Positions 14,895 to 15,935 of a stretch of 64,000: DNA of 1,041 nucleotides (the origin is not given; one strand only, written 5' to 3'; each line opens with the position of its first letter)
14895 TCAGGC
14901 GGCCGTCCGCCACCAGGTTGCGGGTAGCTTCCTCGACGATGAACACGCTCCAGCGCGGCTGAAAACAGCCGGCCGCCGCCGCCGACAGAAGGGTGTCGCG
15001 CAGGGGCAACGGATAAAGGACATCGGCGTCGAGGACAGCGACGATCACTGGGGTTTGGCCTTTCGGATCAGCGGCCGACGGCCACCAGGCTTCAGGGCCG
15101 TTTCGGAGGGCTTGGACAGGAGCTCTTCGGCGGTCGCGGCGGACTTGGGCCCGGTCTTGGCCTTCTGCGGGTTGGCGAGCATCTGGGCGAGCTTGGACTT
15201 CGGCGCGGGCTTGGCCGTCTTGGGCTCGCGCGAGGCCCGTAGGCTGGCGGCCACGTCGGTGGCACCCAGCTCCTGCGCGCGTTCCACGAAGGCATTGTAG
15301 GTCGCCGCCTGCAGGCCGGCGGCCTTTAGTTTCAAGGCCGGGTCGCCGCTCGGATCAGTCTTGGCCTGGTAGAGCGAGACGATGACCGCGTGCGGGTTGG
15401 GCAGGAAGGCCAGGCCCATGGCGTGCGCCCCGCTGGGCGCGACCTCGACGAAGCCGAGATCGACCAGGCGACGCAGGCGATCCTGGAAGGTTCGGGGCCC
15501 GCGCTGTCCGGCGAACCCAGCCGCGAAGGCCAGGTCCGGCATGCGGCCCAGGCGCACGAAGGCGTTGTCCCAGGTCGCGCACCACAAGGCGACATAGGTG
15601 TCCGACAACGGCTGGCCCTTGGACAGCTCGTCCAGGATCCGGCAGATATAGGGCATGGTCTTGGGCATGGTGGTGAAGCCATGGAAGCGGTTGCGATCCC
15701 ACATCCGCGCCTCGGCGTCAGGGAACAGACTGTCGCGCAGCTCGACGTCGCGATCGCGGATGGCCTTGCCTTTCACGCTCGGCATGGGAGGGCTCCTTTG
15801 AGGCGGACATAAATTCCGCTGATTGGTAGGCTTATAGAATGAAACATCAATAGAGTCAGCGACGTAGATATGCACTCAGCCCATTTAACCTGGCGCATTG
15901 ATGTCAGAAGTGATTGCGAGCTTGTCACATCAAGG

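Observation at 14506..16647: Rewired PIN toxin module: toxin coupled to an unknown wHTH protein, usual antitoxin facing the other way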

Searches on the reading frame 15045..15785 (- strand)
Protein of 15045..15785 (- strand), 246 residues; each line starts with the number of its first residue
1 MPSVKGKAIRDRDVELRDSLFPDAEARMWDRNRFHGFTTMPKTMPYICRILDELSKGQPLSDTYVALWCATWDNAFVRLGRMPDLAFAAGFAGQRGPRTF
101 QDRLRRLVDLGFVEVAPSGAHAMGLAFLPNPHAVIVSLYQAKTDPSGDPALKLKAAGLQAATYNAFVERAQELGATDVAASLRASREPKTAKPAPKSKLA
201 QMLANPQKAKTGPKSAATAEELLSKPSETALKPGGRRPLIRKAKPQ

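Call 3: search_protein_families(library=pfam, proteins=[window:15045-15785:-], max_evalue=0.1)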
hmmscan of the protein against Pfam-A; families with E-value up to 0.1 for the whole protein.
window:15045-15785:- (246 aa): 0 families

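Call 4: search_protein_families(library=padloc, proteins=[window:15045-15785:-], max_evalue=0.1)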
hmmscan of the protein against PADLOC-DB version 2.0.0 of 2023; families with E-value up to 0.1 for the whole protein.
window:15045-15785:- (246 aa): 0 families

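Call 5: search_protein_families(library=ncbifam, proteins=[window:15045-15785:-], max_evalue=1)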
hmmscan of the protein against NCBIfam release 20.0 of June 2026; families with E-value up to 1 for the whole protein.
window:15045-15785:- (246 aa): 0 families

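Call 6: search_protein_families(library=phrogs, proteins=[window:15045-15785:-], max_evalue=1)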
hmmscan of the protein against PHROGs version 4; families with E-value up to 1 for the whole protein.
window:15045-15785:- (246 aa): 0 families

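Call 8: find_homologous_proteins(query=window:15045-15785:-)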
Query window:15045-15785:- (246 aa): 119 proteins with E <= 0.001 among 2432 candidates.
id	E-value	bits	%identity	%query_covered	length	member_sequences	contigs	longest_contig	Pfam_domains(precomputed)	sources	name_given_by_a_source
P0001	6.7e-141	486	91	100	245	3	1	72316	-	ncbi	-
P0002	2.4e-127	442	85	100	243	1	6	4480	-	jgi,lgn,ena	-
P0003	7.0e-118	411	78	100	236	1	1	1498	-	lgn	-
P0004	1.1e-116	407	78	99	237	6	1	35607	-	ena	-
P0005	1.7e-106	373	85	76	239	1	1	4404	-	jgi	jgi:hypothetical protein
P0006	2.6e-105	369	74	100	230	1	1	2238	-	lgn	-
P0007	4.7e-96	339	71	87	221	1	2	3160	-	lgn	-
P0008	2.6e-93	330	77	74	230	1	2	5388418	-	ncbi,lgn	-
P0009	8.3e-90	319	70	79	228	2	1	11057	-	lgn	-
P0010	3.1e-89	317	72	77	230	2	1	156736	-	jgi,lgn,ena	-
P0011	3.8e-89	317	71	79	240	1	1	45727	-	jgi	jgi:hypothetical protein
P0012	1.0e-88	315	70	79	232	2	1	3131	-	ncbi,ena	-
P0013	1.3e-88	315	66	80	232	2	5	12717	-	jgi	jgi:hypothetical protein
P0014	1.8e-88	314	72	74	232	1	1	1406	-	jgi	jgi:hypothetical protein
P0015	9.6e-88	312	73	74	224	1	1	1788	-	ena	-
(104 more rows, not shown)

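Call 10: find_related_loci(query=A1, collection=genome_contigs, flank=5000)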
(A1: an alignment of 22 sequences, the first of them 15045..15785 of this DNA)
Query A1 (246 aa) in genome_contigs; peptide patterns used: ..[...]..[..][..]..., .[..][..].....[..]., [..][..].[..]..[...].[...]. (x = any residue, [..] = any of these).
185 stretches matched a pattern; 89 encode a relative of the query (tblastn E <= 1e-3); the best 80 are kept; 80 distinct loci.
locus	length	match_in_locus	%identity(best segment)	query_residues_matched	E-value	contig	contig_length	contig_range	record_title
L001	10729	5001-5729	92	3-246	8e-147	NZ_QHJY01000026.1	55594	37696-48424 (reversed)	Caulobacter sp. D5 NODE_27_length_55534_cov_168.157440, whole genome shotgun sequence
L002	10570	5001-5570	73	3-194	9e-96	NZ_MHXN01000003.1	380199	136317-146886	MAG: Phenylobacterium sp. RIFCSPHIGHO2_01_FULL_69_31 rifcsphigho2_01_scaffold_121, whole genome shotgun sequence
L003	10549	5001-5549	72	1-183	7e-86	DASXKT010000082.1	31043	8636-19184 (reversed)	MAG TPA_asm: Phenylobacterium sp. isolate SMAG_U5283 k141_3530386, whole genome shotgun sequence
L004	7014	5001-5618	56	1-202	1e-74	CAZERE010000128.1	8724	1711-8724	MAG TPA_asm: uncultured Phenylobacterium sp. isolate SRP092902_co1_596 genome assembly, contig: NODE_14718_length_8724_c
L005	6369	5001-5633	52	1-211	5e-67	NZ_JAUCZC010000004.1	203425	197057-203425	MAG: Blastomonas sp. isolate CZS25K_Bin1_fgap_4228_1 Contig_313, whole genome shotgun sequence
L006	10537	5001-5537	56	7-184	5e-64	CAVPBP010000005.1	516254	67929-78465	MAG: uncultured proteobacterium isolate MFD00008.bin.2.1 genome assembly, contig: contig_51850, whole genome shotgun seq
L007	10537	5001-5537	54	1-179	1e-63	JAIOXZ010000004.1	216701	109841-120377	MAG: Caulobacter sp. isolate Tobar12.5m-G13 Tobar12-5m-C34, whole genome shotgun sequence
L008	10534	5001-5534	54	1-178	3e-63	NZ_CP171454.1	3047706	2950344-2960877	Sphingobium naphthae strain RL-ZY01 chromosome, complete genome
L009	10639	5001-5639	47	1-203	2e-63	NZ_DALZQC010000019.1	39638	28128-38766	MAG: Brevundimonas sp. isolate CTOTU47624 NODE_53_length_39638_cov_18.199631, whole genome shotgun sequence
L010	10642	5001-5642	49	1-210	7e-63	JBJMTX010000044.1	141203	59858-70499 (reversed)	MAG: Allosphingosinicella sp. isolate H1_18_all_fractions_metab_conc_62_68_16 k255_6153396, whole genome shotgun sequenc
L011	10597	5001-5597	53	1-196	7e-63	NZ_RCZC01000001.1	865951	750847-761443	Sphingomonas glacialis strain E6.1 scaffold1.1, whole genome shotgun sequence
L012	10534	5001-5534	54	1-178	3e-62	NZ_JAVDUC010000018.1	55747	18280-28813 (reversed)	Sphingomonas sp. BE138 Ga0454524_18, whole genome shotgun sequence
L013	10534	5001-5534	54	1-178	3e-61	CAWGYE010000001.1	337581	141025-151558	MAG: uncultured Alphaproteobacteria bacterium isolate MFD09206.bin.2.54 genome assembly, contig: contig_12632, whole gen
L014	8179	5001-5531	54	7-182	4e-59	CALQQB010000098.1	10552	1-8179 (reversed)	MAG: Phenylobacterium deserti isolate HRS-HS9-bin-180 genome assembly, contig: HRS-HS9-C6702, whole genome shotgun seque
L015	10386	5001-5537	48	9-184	9e-54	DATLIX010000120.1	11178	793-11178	MAG TPA_asm: Dongiaceae bacterium isolate SMAG_U13680 k141_4426, whole genome shotgun sequence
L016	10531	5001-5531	51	5-180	4e-52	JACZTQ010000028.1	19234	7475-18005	MAG: Proteobacteria bacterium isolate B13T1L10 B13T1L10_NODE3989, whole genome shotgun sequence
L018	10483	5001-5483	49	6-179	1e-48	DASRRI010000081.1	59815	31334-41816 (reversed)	MAG TPA_asm: Dongiaceae bacterium isolate SMAG_U4637 k141_603885, whole genome shotgun sequence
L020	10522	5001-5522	41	5-190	6e-47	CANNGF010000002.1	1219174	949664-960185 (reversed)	uncultured Erythrobacter sp. isolate 2B2-22.fasta genome assembly, contig: NODE_2, whole genome shotgun sequence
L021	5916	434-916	45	8-180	4e-47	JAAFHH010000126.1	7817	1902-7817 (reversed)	MAG: Alphaproteobacteria bacterium isolate bin64.metabat.ball.128 WN_Alphaproteobacteria_2_scaffold_126, whole genome sh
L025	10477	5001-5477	43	8-178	3e-45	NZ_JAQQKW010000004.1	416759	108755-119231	Asticcacaulis currens strain DXS10W DXS10W_ctg04, whole genome shotgun sequence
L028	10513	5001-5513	43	1-182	1e-44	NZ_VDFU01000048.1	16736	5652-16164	Rubellimicrobium rubrum strain YIM 131921 Scaffold46_1, whole genome shotgun sequence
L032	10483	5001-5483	42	6-178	3e-44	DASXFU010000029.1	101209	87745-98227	MAG TPA_asm: Rhizomicrobium sp. isolate SMAG_U5146 k141_1322278, whole genome shotgun sequence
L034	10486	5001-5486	41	5-178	2e-43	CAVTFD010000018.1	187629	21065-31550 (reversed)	MAG: uncultured Alphaproteobacteria bacterium isolate MFD09286.bin.1.141 genome assembly, contig: contig_20752, whole ge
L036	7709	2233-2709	44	8-178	4e-43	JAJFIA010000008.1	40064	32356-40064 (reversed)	MAG: Roseovarius sp. isolate OFTM168 OFTM168_7, whole genome shotgun sequence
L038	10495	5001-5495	41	6-182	6e-43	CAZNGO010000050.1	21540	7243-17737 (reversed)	MAG TPA_asm: uncultured Rhizobium sp. isolate binchicken_co84_384 genome assembly, contig: k141_1316933, whole genome sh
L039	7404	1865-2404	36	5-195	1e-42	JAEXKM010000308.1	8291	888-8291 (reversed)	MAG: Proteobacteria bacterium isolate OH_HBlB_238 k127_1558295, whole genome shotgun sequence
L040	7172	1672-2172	42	1-178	2e-42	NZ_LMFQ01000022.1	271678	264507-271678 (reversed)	Caulobacter sp. Root1455 contig_5, whole genome shotgun sequence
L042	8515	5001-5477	41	8-178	1e-41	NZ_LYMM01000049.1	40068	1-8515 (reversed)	Novosphingobium guangzhouense strain SA925 contig-123_38, whole genome shotgun sequence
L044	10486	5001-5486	41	5-178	5e-42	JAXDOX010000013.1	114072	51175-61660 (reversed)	MAG: Sphingomonadales bacterium isolate BP_699 scaffold_4239221, whole genome shotgun sequence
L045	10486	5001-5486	41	6-179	1e-41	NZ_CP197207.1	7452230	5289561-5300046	Bradyrhizobium sp. PUT101 chromosome, complete genome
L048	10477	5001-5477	44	8-178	2e-41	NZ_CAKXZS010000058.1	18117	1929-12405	Mesorhizobium ventifaucium isolate STM4922sample, whole genome shotgun sequence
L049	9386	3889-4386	41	1-178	1e-41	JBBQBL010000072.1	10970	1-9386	MAG: Micropepsales bacterium isolate Co_metawrap_1356 Cmw_1356_k141_19372547_length_10970_cov_7.0000, whole genome shotg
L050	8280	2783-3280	39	1-178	3e-41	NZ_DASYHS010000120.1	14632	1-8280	MAG: Arenibaculum sp. isolate SMAG_U4246 k141_12208, whole genome shotgun sequence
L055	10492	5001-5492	41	5-180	4e-41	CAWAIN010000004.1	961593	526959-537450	MAG: uncultured proteobacterium isolate MFD02472.bin.1.50 genome assembly, contig: contig_34237, whole genome shotgun se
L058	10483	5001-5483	41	6-178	8e-41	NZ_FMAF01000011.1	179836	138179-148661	Rhizobium lusitanum strain P1-7, whole genome shotgun sequence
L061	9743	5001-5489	36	5-178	6e-40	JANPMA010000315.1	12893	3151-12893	MAG: Novosphingobium sp. isolate VAR_48_metabat_364_sub VAR_48_k141_1434058, whole genome shotgun sequence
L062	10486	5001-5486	40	6-179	3e-40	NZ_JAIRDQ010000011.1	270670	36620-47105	Bradyrhizobium sp. Oc8 scaffold11-size270670, whole genome shotgun sequence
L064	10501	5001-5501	41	1-178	2e-39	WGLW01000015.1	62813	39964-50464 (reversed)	MAG: Alphaproteobacteria bacterium isolate RI_35 c_000000138046, whole genome shotgun sequence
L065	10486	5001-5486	40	5-178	2e-39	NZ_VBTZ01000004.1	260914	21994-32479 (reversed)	Methylocystis sp. B8 contig4, whole genome shotgun sequence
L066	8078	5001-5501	40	1-178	5e-39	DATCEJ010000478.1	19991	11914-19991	MAG TPA_asm: Roseiarcus sp. isolate SMAG_U7750 k141_567427, whole genome shotgun sequence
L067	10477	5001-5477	42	8-178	3e-38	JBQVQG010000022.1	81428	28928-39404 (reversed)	MAG: Reyranella sp. isolate CZ0106C_1 NODE_22_length_81428_cov_6.017627, whole genome shotgun sequence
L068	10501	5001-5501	39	1-178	6e-38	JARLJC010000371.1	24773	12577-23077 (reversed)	MAG: Alphaproteobacteria bacterium isolate MAG_CA1 MetaCoAG_Bin_1_Anoxic_k141_2894343, whole genome shotgun sequence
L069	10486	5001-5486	39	5-178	2e-37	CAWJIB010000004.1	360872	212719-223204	MAG: uncultured Alphaproteobacteria bacterium isolate MFD03726.bin.1.218 genome assembly, contig: contig_23308, whole ge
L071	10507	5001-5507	40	8-182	5e-37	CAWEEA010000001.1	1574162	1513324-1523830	MAG: uncultured Alphaproteobacteria bacterium isolate MFD03399.bin.2.97 genome assembly, contig: contig_10114, whole gen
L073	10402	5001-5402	40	2-135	2e-33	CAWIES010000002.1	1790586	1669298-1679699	MAG: uncultured Alphaproteobacteria bacterium isolate MFD04540.bin.1.6 genome assembly, contig: contig_2605, whole genom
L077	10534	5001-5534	35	10-193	1e-31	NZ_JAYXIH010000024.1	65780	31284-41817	Aurantimonas sp. A3-2-R12 Scaffold24, whole genome shotgun sequence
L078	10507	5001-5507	40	1-181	2e-41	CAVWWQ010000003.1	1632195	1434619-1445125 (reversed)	MAG: uncultured Alphaproteobacteria bacterium isolate MFD09368.bin.2.41 genome assembly, contig: contig_28075, whole gen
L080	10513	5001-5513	42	8-190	1e-47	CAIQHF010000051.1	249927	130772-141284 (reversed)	MAG: uncultured Sphingomonadaceae bacterium isolate MJ-time_bin-2722 genome assembly, contig: bin-2722:51/54, whole geno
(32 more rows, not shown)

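Call 17: search_protein_families(library=pfam, proteins=[L020:5609-5887:+, L028:5615-5884:+, L040:2316-2597:+, L080:5606-5884:+, L020:5884-6756:+, L080:5895-6806:+, L040:999-1256:-, L042:4310-4591:-, L036:1555-1821:-], max_evalue=0.1)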
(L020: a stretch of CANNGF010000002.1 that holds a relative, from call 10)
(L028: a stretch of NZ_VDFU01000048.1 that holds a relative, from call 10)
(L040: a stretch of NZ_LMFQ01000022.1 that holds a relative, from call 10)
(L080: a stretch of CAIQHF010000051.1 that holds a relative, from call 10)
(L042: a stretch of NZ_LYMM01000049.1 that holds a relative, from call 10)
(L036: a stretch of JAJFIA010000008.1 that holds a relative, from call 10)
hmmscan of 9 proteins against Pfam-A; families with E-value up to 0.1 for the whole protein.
L020:5609-5887:+ (92 aa): 2 families
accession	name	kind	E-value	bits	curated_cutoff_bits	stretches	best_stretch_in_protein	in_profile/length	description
PF15738.11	YafQ_toxin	-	6.4e-31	106.9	30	1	4-91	2-87/88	Bacterial toxin of type II toxin-antitoxin system, YafQ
PF05016.21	ParE_toxin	-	9e-07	29.8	23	1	6-90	2-88/89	ParE toxin of type II toxin-antitoxin system, parDE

L028:5615-5884:+ (89 aa): 2 families
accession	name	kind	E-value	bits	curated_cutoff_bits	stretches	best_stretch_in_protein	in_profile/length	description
PF15738.11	YafQ_toxin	-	4e-31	107.6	30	1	2-89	1-87/88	Bacterial toxin of type II toxin-antitoxin system, YafQ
PF05016.21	ParE_toxin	-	1e-06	29.6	23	1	5-88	2-88/89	ParE toxin of type II toxin-antitoxin system, parDE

L040:2316-2597:+ (93 aa): 2 families
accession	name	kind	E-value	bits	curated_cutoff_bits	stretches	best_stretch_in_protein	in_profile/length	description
PF15738.11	YafQ_toxin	-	6.5e-30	103.7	30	1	4-93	2-88/88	Bacterial toxin of type II toxin-antitoxin system, YafQ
PF05016.21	ParE_toxin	-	3.1e-07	31.3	23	1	6-91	2-88/89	ParE toxin of type II toxin-antitoxin system, parDE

L080:5606-5884:+ (92 aa): 2 families
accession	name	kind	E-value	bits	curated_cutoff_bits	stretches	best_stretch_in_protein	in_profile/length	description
PF15738.11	YafQ_toxin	-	1e-29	103.1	30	1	3-91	1-87/88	Bacterial toxin of type II toxin-antitoxin system, YafQ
PF05016.21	ParE_toxin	-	4.5e-06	27.6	23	1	6-90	2-88/89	ParE toxin of type II toxin-antitoxin system, parDE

L020:5884-6756:+ (290 aa): 1 family
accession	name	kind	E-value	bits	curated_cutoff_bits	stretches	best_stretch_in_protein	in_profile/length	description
PF04471.18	Mrr_cat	-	1.8e-06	28.4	21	1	151-253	6-111/115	Restriction endonuclease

L080:5895-6806:+ (303 aa): 1 family
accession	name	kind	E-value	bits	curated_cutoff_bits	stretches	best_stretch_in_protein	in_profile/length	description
PF04471.18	Mrr_cat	-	8.7e-06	26.3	21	1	161-263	6-111/115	Restriction endonuclease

L040:999-1256:- (85 aa): 1 family
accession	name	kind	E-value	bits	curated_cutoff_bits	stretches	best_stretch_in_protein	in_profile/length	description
PF04221.18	RelB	-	1.6e-19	70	22.4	1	5-80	2-79/82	RelB antitoxin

L042:4310-4591:- (93 aa): 2 families
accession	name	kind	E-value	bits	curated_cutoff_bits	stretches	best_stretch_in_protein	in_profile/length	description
PF04221.18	RelB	-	9.5e-20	70.7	22.4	1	9-83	3-79/82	RelB antitoxin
PF23811.1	DUF7183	-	0.025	15.2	27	1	6-78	15-87/146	Domain of unknown function (DUF7183)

L036:1555-1821:- (88 aa): 2 families
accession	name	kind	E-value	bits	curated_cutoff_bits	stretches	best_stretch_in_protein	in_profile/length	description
PF04221.18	RelB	-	1.1e-19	70.5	22.4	1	7-83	2-80/82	RelB antitoxin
PF18531.7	Polo_box_2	-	0.017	15.6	31.9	1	11-86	28-98/112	Polo box domain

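Call 20: search_protein_families(library=pfam, proteins=[L025:5696-8395:+, L032:5562-9533:+, L064:5555-9559:+, L038:5590-7395:+, L006:5575-5937:+, L014:5571-5960:+, L062:5650-6084:+, L068:5606-6409:+, L044:5588-5863:+, L071:5702-6001:+], max_evalue=0.01)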
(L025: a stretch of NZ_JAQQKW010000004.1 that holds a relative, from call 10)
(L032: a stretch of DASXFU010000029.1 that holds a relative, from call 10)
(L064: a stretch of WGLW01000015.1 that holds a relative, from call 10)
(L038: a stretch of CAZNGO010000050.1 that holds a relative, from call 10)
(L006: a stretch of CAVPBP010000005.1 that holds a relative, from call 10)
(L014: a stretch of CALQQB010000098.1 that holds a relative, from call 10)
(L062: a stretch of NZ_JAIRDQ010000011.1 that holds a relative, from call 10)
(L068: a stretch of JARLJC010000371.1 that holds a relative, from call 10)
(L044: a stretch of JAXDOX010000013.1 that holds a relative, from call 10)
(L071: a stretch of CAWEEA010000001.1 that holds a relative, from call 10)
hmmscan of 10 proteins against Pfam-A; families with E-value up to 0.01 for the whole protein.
L025:5696-8395:+ (899 aa): 7 families
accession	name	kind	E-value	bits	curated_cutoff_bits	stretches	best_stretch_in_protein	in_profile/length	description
PF13304.12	AAA_21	-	4e-12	47.2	27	1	776-842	234-302/304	AAA domain, putative AbiEii toxin, Type IV TA system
PF02463.25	SMC_N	-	2.3e-08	34.2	40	1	454-855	53-212/220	RecF/RecN/SMC N terminal domain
PF13175.12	AAA_15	-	1.5e-06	28.6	32.1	1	289-539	14-191/374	AAA ATPase domain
PF02811.25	PHP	-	1.6e-05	25.7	26.4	1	28-95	1-65/164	PHP domain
PF00005.33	ABC_tran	-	0.00039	21.5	25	0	762-807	91-135/137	ABC transporter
PF13476.12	AAA_23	-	0.0013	19.8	27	0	288-345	10-68/201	AAA domain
PF13555.12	AAA_29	-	0.0085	16.3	27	0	288-318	12-42/61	P-loop containing region of AAA domain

L032:5562-9533:+ (1323 aa): 3 families
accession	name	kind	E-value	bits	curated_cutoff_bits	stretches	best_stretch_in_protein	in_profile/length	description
PF05729.18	NACHT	-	3.9e-10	40.2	26.7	1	327-466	4-160/167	NACHT domain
PF02985.28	HEAT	-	0.0018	18.8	23.5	0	1261-1282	3-24/31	HEAT repeat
PF13245.12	AAA_19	-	0.0098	16.5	25.1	0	325-401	13-94/134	AAA domain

L064:5555-9559:+ (1334 aa): 1 family
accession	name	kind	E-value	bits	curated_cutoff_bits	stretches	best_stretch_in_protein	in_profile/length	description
PF13191.12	AAA_16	-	0.00069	20.6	32.6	1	13-94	4-101/167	AAA ATPase domain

L038:5590-7395:+ (601 aa): 8 families
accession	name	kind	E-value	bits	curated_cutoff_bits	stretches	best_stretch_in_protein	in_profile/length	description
PF13175.12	AAA_15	-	3.4e-28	99.8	32.1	2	243-325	298-372/374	AAA ATPase domain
PF13304.12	AAA_21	-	1.8e-16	61.5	27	2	272-326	260-302/304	AAA domain, putative AbiEii toxin, Type IV TA system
PF13476.12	AAA_23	-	2.7e-09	38.4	27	1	5-67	1-67/201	AAA domain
PF02463.25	SMC_N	-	4.2e-08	33.3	40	1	2-44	1-45/220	RecF/RecN/SMC N terminal domain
PF20469.4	OLD-like_TOPRIM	-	1.8e-05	25.6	23.2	1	400-476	1-67/67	Overcoming lysogenization defect protein-like, TOPRIM domain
PF13555.12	AAA_29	-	2.5e-05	24.4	27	1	3-49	1-48/61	P-loop containing region of AAA domain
PF11398.14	DUF2813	-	4.4e-05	23.5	21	0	1-47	1-46/372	Protein of unknown function (DUF2813)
PF13514.12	AAA_27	-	0.00075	19.6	22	1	1-46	1-49/206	AAA domain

L006:5575-5937:+ (120 aa): 1 family
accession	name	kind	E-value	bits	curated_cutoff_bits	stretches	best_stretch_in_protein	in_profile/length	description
PF18480.7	DUF5615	-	1.9e-12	47.5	23.8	1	1-98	1-97/110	Domain of unknown function (DUF5615)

L014:5571-5960:+ (129 aa): 2 families
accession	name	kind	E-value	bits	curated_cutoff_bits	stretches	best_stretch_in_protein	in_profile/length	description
PF18480.7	DUF5615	-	9e-13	48.5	23.8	1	1-102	1-101/110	Domain of unknown function (DUF5615)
PF18478.7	PIN_10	-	0.0029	18.1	26.2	1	1-55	1-57/84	PIN like domain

L062:5650-6084:+ (144 aa): 0 families

L068:5606-6409:+ (267 aa): 1 family
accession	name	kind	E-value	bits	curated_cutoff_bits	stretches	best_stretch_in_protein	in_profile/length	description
PF14355.11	Abi_C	-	1.3e-09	38.4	24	1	193-257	6-81/83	Abortive infection C-terminus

L044:5588-5863:+ (91 aa): 2 families
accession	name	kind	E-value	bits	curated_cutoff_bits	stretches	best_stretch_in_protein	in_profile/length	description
PF15738.11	YafQ_toxin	-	4.9e-31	107.3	30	1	4-91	2-88/88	Bacterial toxin of type II toxin-antitoxin system, YafQ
PF05016.21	ParE_toxin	-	6e-07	30.4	23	1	6-89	2-88/89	ParE toxin of type II toxin-antitoxin system, parDE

L071:5702-6001:+ (99 aa): 0 families

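Call 21: search_protein_families(library=pfam, proteins=[L006:4028-4420:-, L014:4055-4630:-, L015:4372-4668:-, L018:4613-4852:-, L025:4476-4766:-, L032:4138-4497:-, L034:4361-4669:-, L050:2120-2401:-, L062:4378-4644:-, L078:4080-4442:-], max_evalue=0.01)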
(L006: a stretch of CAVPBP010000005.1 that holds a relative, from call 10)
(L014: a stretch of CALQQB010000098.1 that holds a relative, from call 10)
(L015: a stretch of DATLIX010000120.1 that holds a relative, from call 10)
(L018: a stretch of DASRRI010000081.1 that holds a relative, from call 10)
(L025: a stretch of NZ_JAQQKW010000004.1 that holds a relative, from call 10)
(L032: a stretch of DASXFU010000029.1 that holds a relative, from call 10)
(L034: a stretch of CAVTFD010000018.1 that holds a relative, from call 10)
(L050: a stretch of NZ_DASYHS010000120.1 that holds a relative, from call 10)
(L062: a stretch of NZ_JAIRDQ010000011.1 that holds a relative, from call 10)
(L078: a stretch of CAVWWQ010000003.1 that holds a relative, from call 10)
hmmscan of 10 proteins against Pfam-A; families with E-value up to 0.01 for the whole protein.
L006:4028-4420:- (130 aa): 1 family
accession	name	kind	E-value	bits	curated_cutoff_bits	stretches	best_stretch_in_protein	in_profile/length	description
PF04255.20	DUF433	-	6.6e-15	55.1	23.6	1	51-104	1-55/56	Protein of unknown function (DUF433)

L014:4055-4630:- (191 aa): 1 family
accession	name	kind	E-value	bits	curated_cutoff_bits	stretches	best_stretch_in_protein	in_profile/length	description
PF04255.20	DUF433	-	2.6e-16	59.6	23.6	1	125-177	2-55/56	Protein of unknown function (DUF433)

L015:4372-4668:- (98 aa): 0 families

L018:4613-4852:- (79 aa): 0 families

L025:4476-4766:- (96 aa): 0 families

L032:4138-4497:- (119 aa): 5 families
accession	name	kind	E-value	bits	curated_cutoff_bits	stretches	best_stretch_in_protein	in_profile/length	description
PF13560.12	HTH_31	-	6e-11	42.9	27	1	30-90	2-63/64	Helix-turn-helix domain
PF01381.28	HTH_3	-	1.3e-06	28.8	23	1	35-66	2-33/55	Helix-turn-helix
PF12844.13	HTH_19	-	0.00052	20.3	30.2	1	34-65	4-35/64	Helix-turn-helix domain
PF02796.21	HTH_7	-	0.002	18.6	23.8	1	24-59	3-38/45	Helix-turn-helix domain of resolvase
PF09339.16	HTH_IclR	-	0.0049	17.1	22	0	37-58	13-34/52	IclR helix-turn-helix domain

L034:4361-4669:- (102 aa): 0 families

L050:2120-2401:- (93 aa): 1 family
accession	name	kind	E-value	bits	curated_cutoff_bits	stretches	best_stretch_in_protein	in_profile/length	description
PF04221.18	RelB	-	6.6e-20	71.3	22.4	1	10-85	2-79/82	RelB antitoxin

L062:4378-4644:- (88 aa): 0 families

L078:4080-4442:- (120 aa): 2 families
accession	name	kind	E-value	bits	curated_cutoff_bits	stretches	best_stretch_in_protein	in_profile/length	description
PF06445.20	GyrI-like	-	1.7e-23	84.1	26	1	12-120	44-155/155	GyrI-like small molecule binding domain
PF14526.11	Cass2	-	2.3e-23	83.5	27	1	16-119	49-150/150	Integron-associated effector binding protein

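Call 23: search_solved_structures(query=A1, max_evalue=10, show_alignments=2)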
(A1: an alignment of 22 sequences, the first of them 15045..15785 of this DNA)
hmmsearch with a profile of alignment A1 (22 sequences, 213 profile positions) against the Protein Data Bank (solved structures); distinct sequences matched with E-value up to 10: 3.
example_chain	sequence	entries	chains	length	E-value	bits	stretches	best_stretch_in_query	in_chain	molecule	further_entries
1p6q_A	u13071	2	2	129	0.029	17.1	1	106-189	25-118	CheY2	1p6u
3bdv_A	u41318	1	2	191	1.5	11.5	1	55-92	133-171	Uncharacterized protein DUF1234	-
2fn7_A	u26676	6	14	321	1.7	11.3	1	126-181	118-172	Lactate Dehydrogenase | Lactate dehydrogenase, adjacent gene encodes predicted malate dehydrogenase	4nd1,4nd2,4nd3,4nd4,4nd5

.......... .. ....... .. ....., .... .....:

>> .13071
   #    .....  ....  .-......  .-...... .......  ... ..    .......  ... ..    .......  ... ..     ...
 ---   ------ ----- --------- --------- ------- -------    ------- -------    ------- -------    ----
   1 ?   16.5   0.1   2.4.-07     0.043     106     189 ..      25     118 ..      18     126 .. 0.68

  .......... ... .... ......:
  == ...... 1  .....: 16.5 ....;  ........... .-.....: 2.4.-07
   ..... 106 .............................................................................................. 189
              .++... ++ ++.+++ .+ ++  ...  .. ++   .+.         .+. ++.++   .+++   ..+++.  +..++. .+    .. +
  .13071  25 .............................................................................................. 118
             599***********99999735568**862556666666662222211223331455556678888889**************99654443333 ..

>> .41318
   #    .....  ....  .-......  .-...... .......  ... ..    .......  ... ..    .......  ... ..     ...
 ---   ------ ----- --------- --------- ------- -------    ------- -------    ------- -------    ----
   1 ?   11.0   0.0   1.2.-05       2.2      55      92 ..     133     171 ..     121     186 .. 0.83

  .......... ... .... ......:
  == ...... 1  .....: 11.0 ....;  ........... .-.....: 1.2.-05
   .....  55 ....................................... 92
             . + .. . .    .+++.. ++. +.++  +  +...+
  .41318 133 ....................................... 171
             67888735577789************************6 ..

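Call 29: predict_structure(alignment_id=A1)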
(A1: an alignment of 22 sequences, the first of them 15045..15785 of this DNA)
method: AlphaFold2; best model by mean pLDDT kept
length: 246 residues; sequences in the alignment: 22
mean_pLDDT: 80.2   pTM: 0.69
mean pLDDT of the five models: 80.2, 79.8, 78.0, 77.7, 77.6
residues with pLDDT >= 90: 112; 70-90: 64; 50-70: 43; < 50: 27
segments of 3 or more residues with pLDDT < 50: 208-218, 220-228, 230-235
pLDDT, mean of each block of 10 residues (from residue 1): 65 88 87 66 93 93 94 84 92 93 96 93 92 94 91 93 95 89 79 59 57 46 47 52 61
secondary structure, 60 per line:
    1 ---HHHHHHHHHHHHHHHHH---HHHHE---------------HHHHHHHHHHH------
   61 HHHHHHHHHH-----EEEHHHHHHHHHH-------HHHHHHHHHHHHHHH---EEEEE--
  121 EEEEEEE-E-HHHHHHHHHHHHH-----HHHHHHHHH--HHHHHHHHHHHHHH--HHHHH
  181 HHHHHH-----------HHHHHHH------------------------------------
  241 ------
elements in order: H4-20 H24-27 H44-54 H61-70 E76-78 H79-88 H96-110 E114-118 E121-127 H131-143 H149-157 H160-173 H176-186 H198-204
